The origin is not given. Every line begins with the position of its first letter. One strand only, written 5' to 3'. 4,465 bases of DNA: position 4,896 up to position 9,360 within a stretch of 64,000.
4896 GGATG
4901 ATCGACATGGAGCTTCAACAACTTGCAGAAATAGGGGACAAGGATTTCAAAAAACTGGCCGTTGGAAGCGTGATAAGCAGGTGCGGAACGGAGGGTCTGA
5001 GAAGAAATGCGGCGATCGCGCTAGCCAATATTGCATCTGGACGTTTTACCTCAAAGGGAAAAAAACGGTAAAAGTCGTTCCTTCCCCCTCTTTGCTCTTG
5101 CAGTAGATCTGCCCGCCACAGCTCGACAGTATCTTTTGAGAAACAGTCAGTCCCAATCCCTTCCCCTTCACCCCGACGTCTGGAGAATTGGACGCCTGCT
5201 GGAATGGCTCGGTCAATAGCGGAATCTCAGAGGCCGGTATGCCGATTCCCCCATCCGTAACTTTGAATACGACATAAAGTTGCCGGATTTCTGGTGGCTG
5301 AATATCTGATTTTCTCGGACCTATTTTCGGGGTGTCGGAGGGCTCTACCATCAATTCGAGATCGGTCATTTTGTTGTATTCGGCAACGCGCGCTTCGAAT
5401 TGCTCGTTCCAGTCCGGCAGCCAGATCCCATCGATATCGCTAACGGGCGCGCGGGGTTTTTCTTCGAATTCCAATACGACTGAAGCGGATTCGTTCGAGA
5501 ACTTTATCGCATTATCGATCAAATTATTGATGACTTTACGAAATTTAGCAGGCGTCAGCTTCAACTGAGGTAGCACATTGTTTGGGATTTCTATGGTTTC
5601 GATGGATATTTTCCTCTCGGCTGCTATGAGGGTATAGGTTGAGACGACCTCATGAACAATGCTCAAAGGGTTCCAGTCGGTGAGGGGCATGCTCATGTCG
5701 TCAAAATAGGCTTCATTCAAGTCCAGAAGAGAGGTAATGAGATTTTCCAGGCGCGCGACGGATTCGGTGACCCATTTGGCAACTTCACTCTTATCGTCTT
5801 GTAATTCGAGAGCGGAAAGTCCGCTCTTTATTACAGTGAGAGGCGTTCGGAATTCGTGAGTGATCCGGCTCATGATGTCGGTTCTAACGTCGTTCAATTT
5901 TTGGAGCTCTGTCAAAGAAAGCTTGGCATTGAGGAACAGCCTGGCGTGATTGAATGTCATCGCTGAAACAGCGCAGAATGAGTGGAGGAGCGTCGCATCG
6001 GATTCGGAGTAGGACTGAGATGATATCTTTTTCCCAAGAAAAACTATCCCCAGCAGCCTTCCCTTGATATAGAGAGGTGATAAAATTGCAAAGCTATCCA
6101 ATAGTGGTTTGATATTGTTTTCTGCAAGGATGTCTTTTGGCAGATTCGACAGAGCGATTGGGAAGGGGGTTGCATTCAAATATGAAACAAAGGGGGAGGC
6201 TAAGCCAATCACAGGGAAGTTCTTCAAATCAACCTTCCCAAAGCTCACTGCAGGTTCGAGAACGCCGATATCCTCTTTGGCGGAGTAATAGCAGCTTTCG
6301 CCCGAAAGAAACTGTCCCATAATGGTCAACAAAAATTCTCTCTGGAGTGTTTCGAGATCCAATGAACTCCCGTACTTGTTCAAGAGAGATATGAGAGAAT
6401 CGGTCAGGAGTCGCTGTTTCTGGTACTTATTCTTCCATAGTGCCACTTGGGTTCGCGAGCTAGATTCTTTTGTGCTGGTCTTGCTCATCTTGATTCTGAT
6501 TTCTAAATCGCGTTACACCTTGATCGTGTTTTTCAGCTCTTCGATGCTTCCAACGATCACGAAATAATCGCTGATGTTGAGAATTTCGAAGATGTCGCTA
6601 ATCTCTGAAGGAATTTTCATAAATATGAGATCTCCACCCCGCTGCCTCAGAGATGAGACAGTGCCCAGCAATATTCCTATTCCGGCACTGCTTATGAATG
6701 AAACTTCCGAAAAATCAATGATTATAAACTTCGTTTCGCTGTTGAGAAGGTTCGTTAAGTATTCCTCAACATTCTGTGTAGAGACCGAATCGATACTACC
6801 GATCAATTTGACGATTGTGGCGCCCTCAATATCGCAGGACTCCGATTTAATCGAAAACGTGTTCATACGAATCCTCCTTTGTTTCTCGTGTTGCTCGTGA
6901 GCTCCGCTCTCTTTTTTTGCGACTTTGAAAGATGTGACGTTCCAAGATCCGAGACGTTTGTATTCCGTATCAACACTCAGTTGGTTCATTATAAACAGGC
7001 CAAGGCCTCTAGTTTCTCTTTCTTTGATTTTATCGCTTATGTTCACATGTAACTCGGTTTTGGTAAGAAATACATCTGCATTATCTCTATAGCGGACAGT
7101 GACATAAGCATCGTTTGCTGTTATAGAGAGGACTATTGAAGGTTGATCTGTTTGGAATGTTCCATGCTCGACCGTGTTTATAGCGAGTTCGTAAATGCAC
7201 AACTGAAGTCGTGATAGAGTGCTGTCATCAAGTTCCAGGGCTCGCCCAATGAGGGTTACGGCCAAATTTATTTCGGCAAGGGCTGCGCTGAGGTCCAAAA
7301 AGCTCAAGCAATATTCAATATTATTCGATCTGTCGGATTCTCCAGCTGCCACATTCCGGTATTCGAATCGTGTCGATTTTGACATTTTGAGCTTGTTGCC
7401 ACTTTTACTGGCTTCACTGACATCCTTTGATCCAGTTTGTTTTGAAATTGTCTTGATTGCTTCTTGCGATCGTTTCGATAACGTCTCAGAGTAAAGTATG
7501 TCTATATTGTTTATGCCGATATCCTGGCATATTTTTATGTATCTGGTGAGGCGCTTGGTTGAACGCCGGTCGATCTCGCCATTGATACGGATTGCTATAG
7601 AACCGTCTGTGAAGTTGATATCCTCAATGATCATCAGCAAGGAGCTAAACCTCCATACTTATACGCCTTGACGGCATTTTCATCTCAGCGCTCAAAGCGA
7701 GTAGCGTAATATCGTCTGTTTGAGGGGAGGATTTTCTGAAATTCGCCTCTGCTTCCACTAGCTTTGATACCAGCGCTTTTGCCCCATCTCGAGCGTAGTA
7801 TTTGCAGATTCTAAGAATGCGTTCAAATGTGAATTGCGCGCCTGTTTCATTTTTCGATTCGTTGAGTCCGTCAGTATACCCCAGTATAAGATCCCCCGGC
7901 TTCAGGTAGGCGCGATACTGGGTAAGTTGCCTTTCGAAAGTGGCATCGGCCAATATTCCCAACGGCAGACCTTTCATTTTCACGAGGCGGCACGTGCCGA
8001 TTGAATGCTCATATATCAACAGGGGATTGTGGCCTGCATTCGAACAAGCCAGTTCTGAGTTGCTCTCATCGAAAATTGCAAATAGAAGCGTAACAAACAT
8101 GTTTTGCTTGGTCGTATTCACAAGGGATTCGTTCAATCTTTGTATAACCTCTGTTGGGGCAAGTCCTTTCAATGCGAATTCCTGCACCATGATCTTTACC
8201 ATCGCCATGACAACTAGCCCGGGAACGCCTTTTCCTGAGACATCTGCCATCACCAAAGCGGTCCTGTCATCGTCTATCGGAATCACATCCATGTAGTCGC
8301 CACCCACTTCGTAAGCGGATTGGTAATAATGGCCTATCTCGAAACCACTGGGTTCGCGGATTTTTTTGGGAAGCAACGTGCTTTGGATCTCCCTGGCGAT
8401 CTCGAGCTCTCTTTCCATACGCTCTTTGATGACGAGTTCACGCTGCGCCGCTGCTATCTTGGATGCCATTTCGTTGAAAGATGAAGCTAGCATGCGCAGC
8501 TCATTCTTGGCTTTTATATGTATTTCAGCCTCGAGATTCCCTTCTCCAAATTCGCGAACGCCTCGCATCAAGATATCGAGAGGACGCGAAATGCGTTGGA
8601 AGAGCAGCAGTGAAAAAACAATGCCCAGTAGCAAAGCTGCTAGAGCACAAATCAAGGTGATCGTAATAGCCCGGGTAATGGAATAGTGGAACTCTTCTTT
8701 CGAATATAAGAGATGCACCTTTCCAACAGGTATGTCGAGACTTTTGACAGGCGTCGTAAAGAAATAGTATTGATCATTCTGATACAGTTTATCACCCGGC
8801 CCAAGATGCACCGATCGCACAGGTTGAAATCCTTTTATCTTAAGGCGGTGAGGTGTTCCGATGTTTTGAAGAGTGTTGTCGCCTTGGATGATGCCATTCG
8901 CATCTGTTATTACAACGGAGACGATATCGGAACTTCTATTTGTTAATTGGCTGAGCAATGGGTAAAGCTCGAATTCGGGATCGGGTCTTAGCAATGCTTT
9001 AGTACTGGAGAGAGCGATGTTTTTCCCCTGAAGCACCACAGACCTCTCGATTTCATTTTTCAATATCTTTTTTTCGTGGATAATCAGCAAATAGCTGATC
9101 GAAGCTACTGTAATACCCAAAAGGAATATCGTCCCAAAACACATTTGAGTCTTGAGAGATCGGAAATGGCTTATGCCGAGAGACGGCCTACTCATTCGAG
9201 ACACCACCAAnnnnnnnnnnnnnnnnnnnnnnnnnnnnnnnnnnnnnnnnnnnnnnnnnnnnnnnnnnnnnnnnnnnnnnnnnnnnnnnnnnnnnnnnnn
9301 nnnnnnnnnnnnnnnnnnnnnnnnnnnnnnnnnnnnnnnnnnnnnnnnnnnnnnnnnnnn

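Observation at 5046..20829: Operon coupling a 3209-aa T9SS-type surface protein to a PorV/PorP-like barrel and a complete partner-switching module plus a GAF histidine kinase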

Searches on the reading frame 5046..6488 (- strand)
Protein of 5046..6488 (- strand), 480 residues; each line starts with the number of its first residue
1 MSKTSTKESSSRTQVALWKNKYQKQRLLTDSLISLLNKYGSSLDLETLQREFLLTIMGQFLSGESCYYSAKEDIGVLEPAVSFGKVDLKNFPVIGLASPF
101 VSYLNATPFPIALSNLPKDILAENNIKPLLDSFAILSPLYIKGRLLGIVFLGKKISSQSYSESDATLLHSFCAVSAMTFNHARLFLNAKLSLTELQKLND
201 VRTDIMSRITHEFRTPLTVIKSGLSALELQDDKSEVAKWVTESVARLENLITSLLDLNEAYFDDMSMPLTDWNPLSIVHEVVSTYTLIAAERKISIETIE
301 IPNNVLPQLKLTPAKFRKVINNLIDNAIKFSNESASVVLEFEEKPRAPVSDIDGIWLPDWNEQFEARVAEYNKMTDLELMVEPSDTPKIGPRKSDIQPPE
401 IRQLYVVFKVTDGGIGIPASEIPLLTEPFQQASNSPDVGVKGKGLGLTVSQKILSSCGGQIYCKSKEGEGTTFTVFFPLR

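Call 5: search_protein_families(library=pfam, proteins=[window:5046-6488:-], max_evalue=0.01)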
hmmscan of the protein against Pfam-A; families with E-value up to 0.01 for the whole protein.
window:5046-6488:- (480 aa): 2 families
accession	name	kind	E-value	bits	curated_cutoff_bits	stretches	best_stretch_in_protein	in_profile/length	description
PF02518.31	HATPase_c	-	9.3e-21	74.8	26.4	1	405-479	37-109/111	Histidine kinase-, DNA gyrase B-, and HSP90-like ATPase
PF00512.31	HisKA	-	1.6e-09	38.1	26.9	1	202-258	2-61/66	His Kinase A (phospho-acceptor) domain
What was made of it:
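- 5046..6488 (-): Cytoplasmic histidine kinase:
- GAF, about aa 35-190;
- HisKA with His211 (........);
- HATPase_c, with a ~60-aa insertion between the N box and the G1 box.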

It has no TM segment and no adjacent response regulator. Pfam (call 5).

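Call 6: search_protein_families(library=ncbifam, proteins=[window:5046-6488:-], max_evalue=0.01)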
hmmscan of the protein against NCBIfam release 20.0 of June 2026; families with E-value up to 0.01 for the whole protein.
window:5046-6488:- (480 aa): 79 families (the best 25 are shown)
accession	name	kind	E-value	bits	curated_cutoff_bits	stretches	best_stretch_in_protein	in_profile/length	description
TIGR02966.1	phoR_proteo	equivalog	6e-35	120.8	334.2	2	174-345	87-259/333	phosphate regulon sensor histidine kinase PhoR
NF046044.1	PnpS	equivalog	6.1e-30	104.5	400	2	190-345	158-315/390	two-component system histidine kinase PnpS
NF033092.0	HK_WalK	equivalog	8.9e-29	100.5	725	2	192-344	362-517/594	cell wall metabolism sensor histidine kinase WalK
NF047874.1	MASE3_PAS_HK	subfamily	5.8e-24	84.8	560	2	405-479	551-625/655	MASE3 domain-containing sensor histidine kinase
NF006800.0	PRK09303.1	equivalog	1.1e-23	83.8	342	2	106-340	68-297/383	histidine kinase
NF008302.0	PRK11091.1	equivalog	2.9e-23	82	838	2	406-476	431-502/779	aerobic respiration two-component sensor histidine kinase ArcB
NF008099.0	PRK10841.1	equivalog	7.6e-23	80.2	920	2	401-479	612-690/949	two-component system sensor histidine kinase RcsC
NF011874.0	PRK15347.1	equivalog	1.2e-22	79.8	852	2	197-340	393-537/921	two component system sensor kinase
TIGR02956.1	TMAO_torS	equivalog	7.1e-22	77.3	676.5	2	406-479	611-682/967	TMAO reductase system sensor histidine kinase/response regulator TorS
NF008318.0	PRK11107.1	equivalog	2.1e-21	75.7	890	2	403-479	442-518/920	two-component sensor histidine kinase BarA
NF045595.1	HK_scytonemin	equivalog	2.6e-21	75.7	865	2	405-479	563-635/637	scytonemin biosynthesis sensor histidine kinase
NF008468.0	PRK11360.1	equivalog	1.2e-20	73.5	646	2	405-479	540-608/616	two-component system sensor histidine kinase AtoS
NF007004.0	PRK09467.1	equivalog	4e-20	72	415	2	194-344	224-363/440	two-component system sensor histidine kinase EnvZ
NF041947.1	LuxQ_Vibrio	equivalog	1.4e-19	69.6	1200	2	406-479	623-696/843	quorum-sensing autoinducer 2 sensor kinase/phosphatase LuxQ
NF008312.0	PRK11100.1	equivalog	2.1e-19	69.7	356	2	204-345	258-399/477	two-component system sensor histidine kinase CreC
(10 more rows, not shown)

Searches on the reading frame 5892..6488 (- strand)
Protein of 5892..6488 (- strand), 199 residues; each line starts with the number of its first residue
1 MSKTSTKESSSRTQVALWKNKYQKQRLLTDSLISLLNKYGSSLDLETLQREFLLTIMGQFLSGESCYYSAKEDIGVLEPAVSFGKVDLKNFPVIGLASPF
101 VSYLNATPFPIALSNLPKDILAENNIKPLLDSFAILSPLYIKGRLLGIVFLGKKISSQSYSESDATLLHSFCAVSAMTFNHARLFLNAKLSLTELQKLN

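Call 31: search_protein_families(library=pfam, proteins=[window:5892-6488:-], max_evalue=10)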
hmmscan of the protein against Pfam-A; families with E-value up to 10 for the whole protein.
seq(199 aa): 1 family
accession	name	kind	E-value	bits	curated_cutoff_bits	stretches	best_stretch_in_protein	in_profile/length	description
PF13185.12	GAF_2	-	0.11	13.1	28.6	1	130-173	88-129/136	GAF domain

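Call 34: search_solved_structures(query=A3, max_evalue=10)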
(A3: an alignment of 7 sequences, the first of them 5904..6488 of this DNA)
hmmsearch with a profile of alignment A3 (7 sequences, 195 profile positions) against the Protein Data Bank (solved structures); distinct sequences matched with E-value up to 10: 21.
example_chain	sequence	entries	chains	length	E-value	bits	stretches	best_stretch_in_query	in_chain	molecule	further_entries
2vzw_A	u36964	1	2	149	4.3e-06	29.4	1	101-189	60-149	PROBABLE HISTIDINE KINASE RESPONSE REGULATOR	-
2y79_A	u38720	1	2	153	4.6e-06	29.3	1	134-189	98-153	REDOX SENSOR HISTIDINE KINASE RESPONSE REGULATOR DEVS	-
2y8h_A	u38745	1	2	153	5e-06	29.2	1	134-189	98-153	TWO COMPONENT SENSOR HISTIDINE KINASE DEVS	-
2w3d_A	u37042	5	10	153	5e-06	29.2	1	135-189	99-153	TWO COMPONENT SENSOR HISTIDINE KINASE DEVS (GAF FAMILY PROTEIN)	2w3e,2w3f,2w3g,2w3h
4ynr_A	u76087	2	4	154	5.1e-06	29.2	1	134-189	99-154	Redox sensor histidine kinase response regulator DevS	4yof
5w10_A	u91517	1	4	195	7.3e-05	25.4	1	41-189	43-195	cGMP-specific phosphodiesterase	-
4mcw_A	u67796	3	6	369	0.00016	24.3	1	131-191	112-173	Metal dependent phosphohydrolase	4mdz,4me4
3eea_A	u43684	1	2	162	0.00094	21.8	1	102-186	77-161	GAF domain/HD domain protein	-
3o5y_A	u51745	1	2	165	0.0096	18.5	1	116-187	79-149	Sensor protein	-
1mc0_A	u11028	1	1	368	0.015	17.8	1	135-188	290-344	3',5'-cyclic nucleotide phosphodiesterase 2A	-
3ibj_A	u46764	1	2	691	0.023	17.3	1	136-188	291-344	cGMP-dependent 3',5'-cyclic phosphodiesterase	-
3jab_B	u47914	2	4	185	0.042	16.4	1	135-188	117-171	GafB domain of phosphodiesterase 2A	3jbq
9lrn_A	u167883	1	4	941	0.05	16.2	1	136-188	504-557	cGMP-dependent 3',5'-cyclic phosphodiesterase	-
3r95_A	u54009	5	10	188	0.091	15.3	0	73-149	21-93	MccE protein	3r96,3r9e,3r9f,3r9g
2zmf_A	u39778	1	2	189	0.19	14.3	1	134-191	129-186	cAMP and cAMP-inhibited cGMP 3',5'-cyclic phosphodiesterase 10A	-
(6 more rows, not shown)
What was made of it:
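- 5046..6488 (-): GAF by profile against PDB, E about 4e-6 (call 34).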

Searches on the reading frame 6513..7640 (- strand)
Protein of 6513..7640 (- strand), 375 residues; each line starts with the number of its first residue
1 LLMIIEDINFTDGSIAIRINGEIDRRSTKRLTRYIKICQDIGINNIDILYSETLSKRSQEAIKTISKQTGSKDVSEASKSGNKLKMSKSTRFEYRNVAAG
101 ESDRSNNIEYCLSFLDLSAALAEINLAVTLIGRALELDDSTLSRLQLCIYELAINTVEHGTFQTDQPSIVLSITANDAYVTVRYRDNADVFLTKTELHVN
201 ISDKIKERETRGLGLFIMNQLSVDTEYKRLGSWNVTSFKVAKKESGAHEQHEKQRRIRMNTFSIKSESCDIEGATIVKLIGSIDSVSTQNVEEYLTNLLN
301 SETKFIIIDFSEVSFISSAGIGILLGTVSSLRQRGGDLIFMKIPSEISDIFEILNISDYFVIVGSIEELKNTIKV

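Call 5: search_protein_families(library=pfam, proteins=[window:6513-7640:-], max_evalue=0.01)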
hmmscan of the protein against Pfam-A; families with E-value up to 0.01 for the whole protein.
window:6513-7640:- (375 aa): 4 families
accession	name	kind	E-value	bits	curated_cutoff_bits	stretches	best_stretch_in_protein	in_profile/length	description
PF01740.26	STAS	-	3.3e-20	72.3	22.6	1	271-367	7-104/106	STAS domain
PF13581.12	HATPase_c_2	-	8.7e-12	45.6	27.4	1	119-231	6-118/127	Histidine kinase-like ATPase domain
PF13466.11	STAS_2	-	1.1e-05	26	29.2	1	277-356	1-79/80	STAS domain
PF02518.31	HATPase_c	-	0.0012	19.7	26.4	1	143-224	4-85/111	Histidine kinase-, DNA gyrase B-, and HSP90-like ATPase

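Call 6: search_protein_families(library=ncbifam, proteins=[window:6513-7640:-], max_evalue=0.01)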
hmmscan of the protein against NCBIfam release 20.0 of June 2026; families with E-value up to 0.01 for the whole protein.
window:6513-7640:- (375 aa): 7 families
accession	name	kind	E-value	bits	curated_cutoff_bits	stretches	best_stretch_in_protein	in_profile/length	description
TIGR00377.1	ant_ant_sig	superfamily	1.2e-19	70.2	53.45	1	270-368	9-108/108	anti-sigma factor antagonist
TIGR02886.1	spore_II_AA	equivalog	3.6e-16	59.1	114.75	1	272-368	7-101/106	anti-sigma F factor antagonist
NF047705.1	slr1659_superfam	superfamily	0.00036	20.8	100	1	280-335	22-80/111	slr1659 superfamily regulator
NF041045.1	RsbA_anti_sig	subfamily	0.00072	18.9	210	1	118-222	188-283/303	anti-sigma factor RsbA family regulatory protein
NF003144.0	PRK04069.1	equivalog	0.0008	18.8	145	1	145-251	43-153/161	anti-sigma B factor RsbW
NF010077.0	PRK13559.1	subfamily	0.0018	17.3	361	1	128-187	251-312/364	hypothetical protein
NF052306.1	BluLightHisKinLov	equivalog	0.0063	15.4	450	1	126-190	224-290/334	blue-light-activated histidine kinase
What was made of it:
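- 6513..7640 (-): Kinase-STAS fusion:
- conserved N-terminal domain of unknown fold, aa 1 to about 75;
- RsbW-type Ser kinase, aa 119-231 (N box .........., DNADVF, RGLGL);
- STAS, aa 271-367, with FISSAG (candidate phospho-acceptor Ser317). Pfam HATPase_c_2 and STAS; TIGR00377 above its cut-off (calls 5, 6).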

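Call 45: search_solved_structures(query=window:6513-7640:-, max_evalue=1)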
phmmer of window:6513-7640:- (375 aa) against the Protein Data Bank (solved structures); distinct sequences matched with E-value up to 1: 22.
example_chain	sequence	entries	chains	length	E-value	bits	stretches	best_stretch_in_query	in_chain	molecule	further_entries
1sbo_A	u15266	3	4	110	1.7e-09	40.6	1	266-368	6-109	Putative anti-sigma factor antagonist TM1442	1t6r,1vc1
1auz_A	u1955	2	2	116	8e-08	35.1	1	272-355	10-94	SPOIIAA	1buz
4hyl_A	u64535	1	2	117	1.3e-07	34.4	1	272-369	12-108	Stage II sporulation protein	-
1th8_B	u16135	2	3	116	1.5e-07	34.2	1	273-356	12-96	Anti-sigma F factor antagonist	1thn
1tid_B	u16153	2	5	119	3.8e-07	32.9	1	273-356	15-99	Anti-sigma F factor antagonist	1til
6m36_B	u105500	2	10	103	5.7e-05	25.7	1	276-360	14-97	Anti-sigma-B factor antagonist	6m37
1h4y_A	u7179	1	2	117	0.00017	24.2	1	274-360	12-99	ANTI-SIGMA F FACTOR ANTAGONIST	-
1h4x_A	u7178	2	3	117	0.0003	23.4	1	274-360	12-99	ANTI-SIGMA F FACTOR ANTAGONIST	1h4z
4qtp_A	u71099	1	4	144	0.00052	22.6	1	269-342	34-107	Anti-sigma factor antagonist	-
8ih8_A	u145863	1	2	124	0.0047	19.5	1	267-333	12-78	Anti-sigma-F factor antagonist RsfB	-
7ch8_K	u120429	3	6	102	0.026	17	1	276-356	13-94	STAS domain-containing protein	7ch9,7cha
7n06_A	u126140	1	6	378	0.12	14.8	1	142-225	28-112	Uridylate-specific endoribonuclease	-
7tqv_A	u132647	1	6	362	0.14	14.6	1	143-225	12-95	Uridylate-specific endoribonuclease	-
7n33_A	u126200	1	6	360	0.14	14.6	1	143-225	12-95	Uridylate-specific endoribonuclease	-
7k0r_A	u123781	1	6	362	0.15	14.6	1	143-225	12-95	Uridylate-specific endoribonuclease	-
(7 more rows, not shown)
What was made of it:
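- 6513..7640 (-): PDB hits to SpoIIAA, RsbV and TM1442 (call 45).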

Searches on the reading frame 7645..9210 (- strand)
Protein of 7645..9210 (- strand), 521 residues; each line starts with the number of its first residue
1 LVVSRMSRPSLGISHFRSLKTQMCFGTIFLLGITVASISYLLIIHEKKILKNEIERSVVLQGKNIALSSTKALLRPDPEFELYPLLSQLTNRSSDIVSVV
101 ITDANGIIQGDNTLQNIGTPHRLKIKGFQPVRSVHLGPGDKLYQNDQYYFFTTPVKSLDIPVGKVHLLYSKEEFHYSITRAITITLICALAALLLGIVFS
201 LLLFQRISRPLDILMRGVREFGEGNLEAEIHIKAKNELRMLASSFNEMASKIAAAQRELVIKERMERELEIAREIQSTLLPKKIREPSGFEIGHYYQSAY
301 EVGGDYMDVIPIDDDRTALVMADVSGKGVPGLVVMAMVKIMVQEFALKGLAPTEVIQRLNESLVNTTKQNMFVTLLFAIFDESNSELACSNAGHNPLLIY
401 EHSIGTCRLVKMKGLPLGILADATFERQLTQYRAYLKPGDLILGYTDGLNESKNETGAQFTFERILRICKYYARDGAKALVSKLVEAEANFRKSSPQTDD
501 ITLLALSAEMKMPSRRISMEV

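Call 5: search_protein_families(library=pfam, proteins=[window:7645-9210:-], max_evalue=0.01)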
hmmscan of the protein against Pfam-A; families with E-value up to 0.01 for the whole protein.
window:7645-9210:- (521 aa): 2 families
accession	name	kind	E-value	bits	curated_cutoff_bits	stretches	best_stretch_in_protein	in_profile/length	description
PF07228.17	SpoIIE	-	1.1e-46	159.7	25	1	313-507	1-190/192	Stage II sporulation protein E (SpoIIE)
PF00672.30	HAMP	-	2.5e-11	44.1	25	1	203-252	2-51/53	HAMP domain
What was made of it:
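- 7645..9210 (-): Inner-membrane sensor phosphatase:
- TM1, aa 23-46;
- periplasmic single-Cache-like domain, aa 47-175;
- TM2, aa 176-209;
- HAMP, aa 203-252;
- PP2C/SpoIIE, aa 313-507.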

The start codon may be the ATG at 9195. Pfam HAMP and SpoIIE (call 5).

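Call 6: search_protein_families(library=ncbifam, proteins=[window:7645-9210:-], max_evalue=0.01)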
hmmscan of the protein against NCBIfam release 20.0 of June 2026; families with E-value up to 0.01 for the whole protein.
window:7645-9210:- (521 aa): 26 families (the best 25 are shown)
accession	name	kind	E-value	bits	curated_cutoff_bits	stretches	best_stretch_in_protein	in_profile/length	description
NF045505.1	RR_RssB_Pseudo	equivalog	1.2e-20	73.9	700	1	247-428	133-321/394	two-component system response regulator RssB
NF033092.0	HK_WalK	equivalog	7.6e-16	57.8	725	1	16-258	2-252/594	cell wall metabolism sensor histidine kinase WalK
NF038263.1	prot_phos_SiaA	equivalog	9.2e-11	41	700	1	180-506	309-655/658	biofilm regulation protein phosphatase SiaA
NF047496.1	HK_LIC11548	equivalog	8.6e-10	38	750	1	170-273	265-365/589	LIC_11548 family sensor histidine kinase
NF045911.1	TCSHisKinNblS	equivalog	1e-08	34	1000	1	177-256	177-254/621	two-component system sensor histidine kinase NblS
TIGR02865.1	spore_II_E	equivalog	2.1e-08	32.7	490.8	1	297-503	561-758/764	stage II sporulation protein E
NF011874.0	PRK15347.1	equivalog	3.9e-07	28.5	852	1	139-273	255-388/921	two component system sensor kinase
NF012163.2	BaeS_SmeS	equivalog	5.4e-07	28.9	500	1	179-257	161-238/457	sensor histidine kinase efflux regulator BaeS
NF008318.0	PRK11107.1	equivalog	5.4e-07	28.1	890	1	161-259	156-254/920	two-component sensor histidine kinase BarA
NF040691.1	MtrAB_MtrB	equivalog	6.1e-07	28.8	450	1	164-258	169-263/507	MtrAB system histidine kinase MtrB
NF058645.1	MCPCtpMPsAe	equivalog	1.7e-06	27.1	900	1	168-259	190-283/558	methyl-accepting chemotaxis protein CtpM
NF053592.1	HK_near_YfiR_like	equivalog_domain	3.1e-06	26.9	194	1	150-253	119-222/223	sensor histidine kinase, YfiR-like protein-associated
NF007423.1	PRK09966.1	equivalog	3.4e-06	26.2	325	1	31-261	16-230/390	diguanylate cyclase DgcN/YfiN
NF008184.0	PRK10935.1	equivalog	7.9e-06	24.8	553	1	180-259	146-229/565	nitrate/nitrite two-component system sensor histidine kinase NarQ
NF007837.0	PRK10549.1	equivalog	5.3e-05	22.1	603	1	183-255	165-236/466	envelope stress sensor histidine kinase BaeS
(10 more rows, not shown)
